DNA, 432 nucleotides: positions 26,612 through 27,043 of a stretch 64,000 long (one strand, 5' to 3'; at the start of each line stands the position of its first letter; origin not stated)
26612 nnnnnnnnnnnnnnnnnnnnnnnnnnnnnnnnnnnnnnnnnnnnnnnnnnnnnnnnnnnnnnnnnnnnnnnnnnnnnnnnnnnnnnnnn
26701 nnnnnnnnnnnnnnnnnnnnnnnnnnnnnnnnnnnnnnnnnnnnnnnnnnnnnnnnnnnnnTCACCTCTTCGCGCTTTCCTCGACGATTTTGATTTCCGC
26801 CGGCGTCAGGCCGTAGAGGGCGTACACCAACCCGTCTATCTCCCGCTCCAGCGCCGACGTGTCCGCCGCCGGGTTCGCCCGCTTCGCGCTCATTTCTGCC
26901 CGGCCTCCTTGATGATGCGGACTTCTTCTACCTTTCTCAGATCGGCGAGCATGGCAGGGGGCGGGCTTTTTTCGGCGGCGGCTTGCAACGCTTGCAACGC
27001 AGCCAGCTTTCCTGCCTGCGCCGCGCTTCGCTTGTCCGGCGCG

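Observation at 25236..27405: Serial cassette accretion marked by reiterated methyltransferase 3'-end relics, each translationally coupled (ATGA) to the preceding gene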

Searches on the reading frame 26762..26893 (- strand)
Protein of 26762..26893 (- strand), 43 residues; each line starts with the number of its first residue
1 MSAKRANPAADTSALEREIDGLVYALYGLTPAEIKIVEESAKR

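Call 5: search_protein_families(library=pfam, proteins=[window:26762-26893:-], max_evalue=0.01)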
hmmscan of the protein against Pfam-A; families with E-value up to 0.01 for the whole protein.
window:26762-26893:- (43 aa): 0 families

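Call 27: find_homologous_proteins(query=A2, max_evalue=0.001)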
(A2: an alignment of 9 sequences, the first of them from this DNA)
Query A2 (9 sequences) (43 aa, profile of the alignment): 7187 proteins with E <= 0.001 among 8000 candidates; the best 120 are listed.
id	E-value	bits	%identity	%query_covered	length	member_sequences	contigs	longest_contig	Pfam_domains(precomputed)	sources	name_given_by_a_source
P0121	5.3e-22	95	76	88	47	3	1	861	-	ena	-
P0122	1.9e-21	93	80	70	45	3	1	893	-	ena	-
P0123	2.8e-21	93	74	98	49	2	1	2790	-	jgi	jgi:hypothetical protein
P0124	3.5e-21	93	74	63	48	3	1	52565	-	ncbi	-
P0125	4.0e-21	92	80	70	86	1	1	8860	-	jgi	jgi:hypothetical protein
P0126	7.4e-21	91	77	70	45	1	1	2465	-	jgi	jgi:hypothetical protein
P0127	7.5e-21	91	76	98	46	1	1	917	-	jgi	jgi:hypothetical protein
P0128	8.0e-21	91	71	88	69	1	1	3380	-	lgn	-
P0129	1.4e-20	91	70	77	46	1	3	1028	-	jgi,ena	-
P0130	1.5e-20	91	80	70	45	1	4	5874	-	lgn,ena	-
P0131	1.6e-20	90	74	100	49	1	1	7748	-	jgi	jgi:adenine-specific DNA-methyltransferase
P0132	1.7e-20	90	74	63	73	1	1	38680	-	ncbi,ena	-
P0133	2.5e-20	90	77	70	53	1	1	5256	-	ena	-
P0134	3.1e-20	89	74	98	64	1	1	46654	-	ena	-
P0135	3.3e-20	89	80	70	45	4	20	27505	-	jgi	jgi:hypothetical protein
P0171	4.1e-19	86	78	95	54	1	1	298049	-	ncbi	-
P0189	9.3e-19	85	69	98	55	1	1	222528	-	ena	-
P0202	1.3e-18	84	100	100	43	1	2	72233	-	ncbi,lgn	-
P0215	1.9e-18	84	69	98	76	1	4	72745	-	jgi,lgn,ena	-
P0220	2.3e-18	83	71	88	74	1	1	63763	-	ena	-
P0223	2.4e-18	83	76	98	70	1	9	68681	-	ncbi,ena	-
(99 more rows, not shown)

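Call 28: find_encoding_contigs(protein=P0171, flank=10000, max_places=3)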
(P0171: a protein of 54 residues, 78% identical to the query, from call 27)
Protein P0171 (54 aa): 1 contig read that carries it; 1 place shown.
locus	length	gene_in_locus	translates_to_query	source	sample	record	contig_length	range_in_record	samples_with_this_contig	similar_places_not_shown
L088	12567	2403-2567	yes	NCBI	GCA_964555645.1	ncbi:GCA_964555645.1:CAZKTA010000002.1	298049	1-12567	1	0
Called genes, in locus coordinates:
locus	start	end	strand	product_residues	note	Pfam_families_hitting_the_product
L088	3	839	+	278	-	?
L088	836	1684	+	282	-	-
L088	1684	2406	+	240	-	-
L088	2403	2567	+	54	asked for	-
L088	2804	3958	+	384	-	PF13173:AAA_14, PF13401:AAA_22 (faint), PF13635:DUF4143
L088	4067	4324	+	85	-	-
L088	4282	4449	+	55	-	-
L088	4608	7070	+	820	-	PF02837:Glyco_hydro_2_N, PF13364:BetaGal_ABD2 (weak), PF00703:Glyco_hydro_2, PF02836:Glyco_hydro_2_C, PF16355:DUF4982, PF18565:Glyco_hydro2_C5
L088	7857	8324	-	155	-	PF05685:Uma2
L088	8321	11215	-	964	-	PF00005:ABC_tran (faint), PF02463:SMC_N (faint), PF06745:ATPase (faint), PF13191:AAA_16 (faint), PF13476:AAA_23 (faint), PF13481:AAA_25 (faint), PF13555:AAA_29 (faint), PF17760:UvrA_inter, +6 more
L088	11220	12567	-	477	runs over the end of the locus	PF01139:RtcB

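Call 29: find_encoding_contigs(protein=P0189, flank=10000, max_places=3)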
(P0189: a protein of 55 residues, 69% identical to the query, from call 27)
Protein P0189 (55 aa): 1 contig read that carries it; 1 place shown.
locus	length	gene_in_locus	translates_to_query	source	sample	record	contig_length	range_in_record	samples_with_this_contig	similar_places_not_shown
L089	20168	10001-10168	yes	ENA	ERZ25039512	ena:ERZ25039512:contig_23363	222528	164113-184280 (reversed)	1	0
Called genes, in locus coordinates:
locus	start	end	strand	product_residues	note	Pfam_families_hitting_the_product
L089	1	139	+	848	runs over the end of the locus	PF04465:DUF499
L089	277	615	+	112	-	-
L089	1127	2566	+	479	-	PF13646:HEAT_2 (faint)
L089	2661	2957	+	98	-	-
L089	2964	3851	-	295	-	PF03781:FGE-sulfatase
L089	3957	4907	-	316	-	PF03781:FGE-sulfatase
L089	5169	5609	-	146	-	PF13470:PIN_3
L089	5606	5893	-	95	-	-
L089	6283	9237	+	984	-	PF08487:VIT (weak), PF13757:VIT_2 (faint)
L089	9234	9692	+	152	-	-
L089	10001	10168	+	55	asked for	-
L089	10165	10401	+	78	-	-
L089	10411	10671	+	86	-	-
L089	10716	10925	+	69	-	PF10049:DUF2283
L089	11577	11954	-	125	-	-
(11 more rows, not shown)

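Call 30: find_encoding_contigs(protein=P0223, flank=10000, max_places=6)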
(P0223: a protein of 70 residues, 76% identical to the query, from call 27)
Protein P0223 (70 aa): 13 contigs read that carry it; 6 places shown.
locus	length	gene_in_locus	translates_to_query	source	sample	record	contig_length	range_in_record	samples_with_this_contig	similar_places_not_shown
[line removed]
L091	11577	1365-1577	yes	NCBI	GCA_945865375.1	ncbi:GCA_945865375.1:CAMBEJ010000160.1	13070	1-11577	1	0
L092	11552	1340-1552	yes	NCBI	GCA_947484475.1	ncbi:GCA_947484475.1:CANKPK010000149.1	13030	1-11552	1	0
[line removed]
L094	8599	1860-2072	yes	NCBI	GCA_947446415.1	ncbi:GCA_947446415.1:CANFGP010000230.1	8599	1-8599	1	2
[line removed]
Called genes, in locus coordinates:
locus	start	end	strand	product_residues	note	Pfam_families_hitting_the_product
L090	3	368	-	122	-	?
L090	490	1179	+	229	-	PF12950:TaqI_C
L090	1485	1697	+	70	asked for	-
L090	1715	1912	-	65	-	PF10049:DUF2283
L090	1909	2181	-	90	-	-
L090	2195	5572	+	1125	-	PF13091:PLDc_2, PF00176:SNF2-rel_dom (faint), PF00271:Helicase_C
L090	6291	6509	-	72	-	PF07927:HicA_toxin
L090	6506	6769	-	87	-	PF15919:HicB_lk_antitox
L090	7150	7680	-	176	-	PF19502:DUF6036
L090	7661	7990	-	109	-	-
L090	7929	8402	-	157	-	PF02452:PemK_toxin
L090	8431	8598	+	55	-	-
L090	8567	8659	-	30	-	-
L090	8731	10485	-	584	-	PF00034:Cytochrom_C (faint), PF07995:GSDH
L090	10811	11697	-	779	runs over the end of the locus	?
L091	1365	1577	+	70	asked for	-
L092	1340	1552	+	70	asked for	-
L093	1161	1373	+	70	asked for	-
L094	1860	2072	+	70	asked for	-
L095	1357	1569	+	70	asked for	-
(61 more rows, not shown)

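Call 44: find_encoding_contigs(protein=P0215, flank=10000, max_places=3)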
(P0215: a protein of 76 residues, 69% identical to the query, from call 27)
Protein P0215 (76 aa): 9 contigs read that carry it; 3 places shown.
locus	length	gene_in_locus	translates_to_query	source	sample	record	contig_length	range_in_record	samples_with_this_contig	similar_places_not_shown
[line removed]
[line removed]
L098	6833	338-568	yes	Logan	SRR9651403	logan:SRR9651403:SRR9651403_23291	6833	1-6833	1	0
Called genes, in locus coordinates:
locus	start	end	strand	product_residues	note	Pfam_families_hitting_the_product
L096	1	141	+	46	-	?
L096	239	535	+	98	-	-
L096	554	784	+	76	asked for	-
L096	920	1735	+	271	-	-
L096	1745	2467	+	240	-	-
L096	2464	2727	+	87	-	-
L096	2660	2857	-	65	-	PF10049:DUF2283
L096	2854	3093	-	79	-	-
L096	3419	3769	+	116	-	-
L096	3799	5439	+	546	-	PF01268:FTHFS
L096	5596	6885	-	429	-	PF01408:GFO_IDH_MocA, PF02894:GFO_IDH_MocA_C, PF22725:GFO_IDH_MocA_C3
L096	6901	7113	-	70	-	-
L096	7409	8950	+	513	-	PF13520:AA_permease_2, PF00324:AA_permease, PF13906:AA_permease_C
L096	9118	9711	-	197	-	PF11845:Tll0287-like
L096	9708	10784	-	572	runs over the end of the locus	PF01839:FG-GAP (faint), PF13517:FG-GAP_3, PF07593:UnbV_ASPIC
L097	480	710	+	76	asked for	-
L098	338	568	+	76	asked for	-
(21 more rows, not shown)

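Call 45: find_encoding_contigs(protein=P0220, flank=10000, max_places=2)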
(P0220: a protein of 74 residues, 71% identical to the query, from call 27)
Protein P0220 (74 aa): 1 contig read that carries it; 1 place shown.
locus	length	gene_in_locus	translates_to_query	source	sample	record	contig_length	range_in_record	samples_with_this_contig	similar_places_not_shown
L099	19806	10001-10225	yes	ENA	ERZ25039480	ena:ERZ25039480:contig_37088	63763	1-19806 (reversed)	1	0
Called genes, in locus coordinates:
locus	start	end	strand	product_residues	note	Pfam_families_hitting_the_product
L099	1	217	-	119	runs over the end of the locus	-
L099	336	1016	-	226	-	PF00814:TsaD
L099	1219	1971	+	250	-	PF00149:Metallophos, PF12850:Metallophos_2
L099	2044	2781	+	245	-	-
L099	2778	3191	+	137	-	-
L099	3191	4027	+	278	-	-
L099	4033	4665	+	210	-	PF02096:60KD_IMP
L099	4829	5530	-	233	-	-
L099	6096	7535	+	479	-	PF13589:HATPase_c_3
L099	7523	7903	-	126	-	-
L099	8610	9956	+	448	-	PF00145:DNA_methylase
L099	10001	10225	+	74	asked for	-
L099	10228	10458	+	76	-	-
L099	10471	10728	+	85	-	-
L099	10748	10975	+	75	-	PF16277:DUF4926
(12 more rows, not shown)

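Call 46: find_encoding_contigs(protein=P0135, flank=10000, max_places=6)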
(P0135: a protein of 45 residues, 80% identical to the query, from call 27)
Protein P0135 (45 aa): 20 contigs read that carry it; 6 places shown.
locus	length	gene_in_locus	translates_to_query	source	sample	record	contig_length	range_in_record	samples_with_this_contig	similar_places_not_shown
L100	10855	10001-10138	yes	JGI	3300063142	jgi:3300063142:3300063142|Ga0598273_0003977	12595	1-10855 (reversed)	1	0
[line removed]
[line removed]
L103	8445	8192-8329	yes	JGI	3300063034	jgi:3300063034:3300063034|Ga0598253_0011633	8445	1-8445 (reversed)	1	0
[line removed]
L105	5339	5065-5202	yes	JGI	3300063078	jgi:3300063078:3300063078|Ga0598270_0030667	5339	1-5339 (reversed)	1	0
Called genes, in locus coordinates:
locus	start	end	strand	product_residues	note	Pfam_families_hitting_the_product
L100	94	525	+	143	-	PF22817:ApeP-like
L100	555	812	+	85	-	PF00550:PP-binding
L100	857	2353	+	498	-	PF01593:Amino_oxidase (weak), PF13450:NAD_binding_8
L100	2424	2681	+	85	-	PF00550:PP-binding (weak)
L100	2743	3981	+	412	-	PF00109:ketoacyl-synt, PF02801:Ketoacyl-synt_C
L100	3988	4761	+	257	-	PF01553:Acyltransferase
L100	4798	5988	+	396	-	PF13173:AAA_14, PF13635:DUF4143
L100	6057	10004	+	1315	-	PF07669:Eco57I, PF12950:TaqI_C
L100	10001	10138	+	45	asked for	-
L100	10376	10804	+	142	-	PF07603:Lcl_C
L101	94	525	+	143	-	PF22817:ApeP-like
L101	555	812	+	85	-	PF00550:PP-binding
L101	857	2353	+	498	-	PF01593:Amino_oxidase (weak), PF13450:NAD_binding_8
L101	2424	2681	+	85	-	PF00550:PP-binding (weak)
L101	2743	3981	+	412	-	PF00109:ketoacyl-synt, PF02801:Ketoacyl-synt_C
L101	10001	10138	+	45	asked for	-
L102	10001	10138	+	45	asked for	-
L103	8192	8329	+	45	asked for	-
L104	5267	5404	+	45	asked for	-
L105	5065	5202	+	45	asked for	-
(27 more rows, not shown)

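Call 54: search_protein_families(library=pfam, proteins=[L088:1684-2406:+, L088:836-1684:+], max_evalue=0.01)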
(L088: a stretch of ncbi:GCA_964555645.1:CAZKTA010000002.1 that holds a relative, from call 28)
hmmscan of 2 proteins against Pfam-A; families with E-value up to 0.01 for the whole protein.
L088:1684-2406:+ (240 aa): 1 family
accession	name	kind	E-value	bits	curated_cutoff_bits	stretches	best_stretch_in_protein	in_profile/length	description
PF01292.26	Ni_hydr_CYTB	-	0.0013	19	30.1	1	48-185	15-127/179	Prokaryotic cytochrome b561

L088:836-1684:+ (282 aa): 0 families

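Call 66: find_encoding_contigs(protein=P0202, flank=10000, max_places=4)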
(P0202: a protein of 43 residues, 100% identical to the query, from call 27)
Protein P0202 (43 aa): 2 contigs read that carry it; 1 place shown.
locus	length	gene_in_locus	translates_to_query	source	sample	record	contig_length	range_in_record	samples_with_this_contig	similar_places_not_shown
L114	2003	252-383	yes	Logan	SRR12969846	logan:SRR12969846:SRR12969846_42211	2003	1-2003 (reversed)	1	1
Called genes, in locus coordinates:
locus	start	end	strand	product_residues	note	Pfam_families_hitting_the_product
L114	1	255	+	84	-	?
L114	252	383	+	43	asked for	-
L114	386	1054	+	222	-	-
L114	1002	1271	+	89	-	-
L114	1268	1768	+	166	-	PF10049:DUF2283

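Call 67: find_related_loci(query=A2, collection=viral_contigs, flank=8000)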
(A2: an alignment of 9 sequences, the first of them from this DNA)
Query A2 (43 aa) in viral_contigs; peptide patterns used: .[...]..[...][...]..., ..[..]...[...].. (x = any residue, [..] = any of these).
120 stretches matched a pattern; 15 encode a relative of the query (tblastn E <= 1e-3); 15 distinct loci.
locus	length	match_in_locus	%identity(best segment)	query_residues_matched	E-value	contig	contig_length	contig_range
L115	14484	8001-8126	52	1-42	1e-10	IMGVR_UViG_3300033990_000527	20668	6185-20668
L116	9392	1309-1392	71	11-38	5e-9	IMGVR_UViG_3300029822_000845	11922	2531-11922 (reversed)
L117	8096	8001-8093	55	10-40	2e-7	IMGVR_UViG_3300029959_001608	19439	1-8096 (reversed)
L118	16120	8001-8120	48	1-40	4e-7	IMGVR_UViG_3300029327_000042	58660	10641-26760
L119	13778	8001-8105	51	4-38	5e-7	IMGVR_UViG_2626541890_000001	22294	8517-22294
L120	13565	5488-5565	62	16-41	7e-7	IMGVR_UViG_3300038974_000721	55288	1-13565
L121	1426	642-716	64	14-38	1e-6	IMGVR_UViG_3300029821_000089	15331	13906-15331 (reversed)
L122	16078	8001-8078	65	13-38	2e-6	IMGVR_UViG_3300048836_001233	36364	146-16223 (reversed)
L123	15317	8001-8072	71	15-38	2e-7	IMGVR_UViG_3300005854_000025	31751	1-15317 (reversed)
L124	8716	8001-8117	49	2-40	3e-6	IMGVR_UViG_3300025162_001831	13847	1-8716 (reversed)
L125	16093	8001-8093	45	10-40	4e-6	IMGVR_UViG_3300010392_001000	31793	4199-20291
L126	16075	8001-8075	56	16-40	6e-6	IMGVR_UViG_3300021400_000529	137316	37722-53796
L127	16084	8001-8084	54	11-38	2e-5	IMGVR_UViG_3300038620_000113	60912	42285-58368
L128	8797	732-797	59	9-30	3e-5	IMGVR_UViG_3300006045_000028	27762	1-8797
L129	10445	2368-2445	55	10-38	2e-4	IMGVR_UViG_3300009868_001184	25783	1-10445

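Call 79: search_protein_representatives(alignment_id=A4)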
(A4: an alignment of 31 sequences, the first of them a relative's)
Query: 31 sequences, 47 profile positions. Proteins with E-value up to 0.001 (for the whole library): 19199; up to 1e-10: 3042; up to 1e-30: 0. The best 150 are listed.
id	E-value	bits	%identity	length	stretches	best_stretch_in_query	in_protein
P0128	5.8e-24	99.6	-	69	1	2-46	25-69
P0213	3.5e-23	97.0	-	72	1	2-45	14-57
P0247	7.1e-23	96.1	-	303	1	2-46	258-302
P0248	8.0e-23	95.9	-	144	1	2-45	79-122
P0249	8.2e-23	95.9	-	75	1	2-46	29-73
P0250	8.3e-23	95.9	-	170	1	2-45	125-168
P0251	8.9e-23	95.8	-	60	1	2-45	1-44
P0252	9.9e-23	95.6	-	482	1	2-46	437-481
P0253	1.2e-22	95.4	-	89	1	4-46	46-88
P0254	1.2e-22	95.4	-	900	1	2-46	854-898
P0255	1.6e-22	95.0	-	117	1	2-46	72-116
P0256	1.6e-22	94.9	-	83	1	2-46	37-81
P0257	2.1e-22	94.6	-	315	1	2-46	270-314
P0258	2.2e-22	94.5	-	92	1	2-46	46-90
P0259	2.7e-22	94.2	-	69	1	2-46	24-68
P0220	1.0e-20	89.1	-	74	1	3-46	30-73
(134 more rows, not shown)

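Call 82: search_protein_families(library=ncbifam, proteins=[window:26762-26893:-, P0123, P0122], max_evalue=0.01)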
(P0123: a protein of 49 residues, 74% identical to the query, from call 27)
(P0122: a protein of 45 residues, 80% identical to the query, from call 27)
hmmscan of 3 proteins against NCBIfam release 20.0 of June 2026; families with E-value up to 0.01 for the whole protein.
window:26762-26893:- (43 aa): 0 families

P0123 (49 aa): 0 families

P0122 (45 aa): 0 families
